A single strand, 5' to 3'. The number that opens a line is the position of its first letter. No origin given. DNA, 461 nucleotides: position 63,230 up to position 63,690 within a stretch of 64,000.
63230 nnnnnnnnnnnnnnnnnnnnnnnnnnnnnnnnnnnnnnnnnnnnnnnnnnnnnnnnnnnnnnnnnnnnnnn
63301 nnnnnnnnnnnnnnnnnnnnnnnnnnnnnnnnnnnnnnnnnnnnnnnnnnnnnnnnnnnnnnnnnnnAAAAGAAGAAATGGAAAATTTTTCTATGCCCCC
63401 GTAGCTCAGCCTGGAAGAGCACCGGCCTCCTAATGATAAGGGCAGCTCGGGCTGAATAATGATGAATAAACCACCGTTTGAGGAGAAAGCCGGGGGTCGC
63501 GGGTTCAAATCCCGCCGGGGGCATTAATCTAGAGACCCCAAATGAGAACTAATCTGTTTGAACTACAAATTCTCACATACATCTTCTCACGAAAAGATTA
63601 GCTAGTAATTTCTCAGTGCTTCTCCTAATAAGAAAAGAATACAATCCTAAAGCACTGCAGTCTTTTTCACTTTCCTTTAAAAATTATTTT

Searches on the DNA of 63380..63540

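Call 66: search_rna_families(source=window, start=63380, end=63540, threshold=evalue, max_evalue=1)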
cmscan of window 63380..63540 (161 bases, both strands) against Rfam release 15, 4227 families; matches with E-value up to 1: 8.
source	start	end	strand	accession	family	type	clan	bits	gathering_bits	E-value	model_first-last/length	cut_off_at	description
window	63395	63523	+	RF00005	tRNA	Gene; tRNA;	CL00001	57.1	29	2.7e-12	1-71/71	no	tRNA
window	63428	63483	+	RF01152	sR1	Gene; snRNA; snoRNA; CD-box;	-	21.2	45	0.00089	1-57/57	no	Small nucleolar RNA sR1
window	63429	63483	+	RF01149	sR10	Gene; snRNA; snoRNA; CD-box;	-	20.6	45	0.0017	1-54/54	no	Small nucleolar RNA sR10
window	63470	63524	-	RF04354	Plastid-ycf2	Cis-reg;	-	20.5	65.7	0.035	1-75/75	no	Plastid-ycf2 5UTR RNA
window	63429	63483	+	RF00095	snoPyro_CD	Gene; snRNA; snoRNA; CD-box;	CL00132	18.4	45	0.079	1-58/58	no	Pyrococcus C/D box small nucleolar RNA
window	63428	63483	+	RF01145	sR14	Gene; snRNA; snoRNA; CD-box;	-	16.7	38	0.013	1-54/54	no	Small nucleolar RNA sR14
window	63431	63482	+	RF01147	sR12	Gene; snRNA; snoRNA; CD-box;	-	13.2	38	0.9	1-52/52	no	Small nucleolar RNA sR12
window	63497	63540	+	RF02003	group-II-D1D4-4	Intron;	CL00102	13.1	49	0.49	1-42/138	3'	Group II catalytic intron D1-D4-4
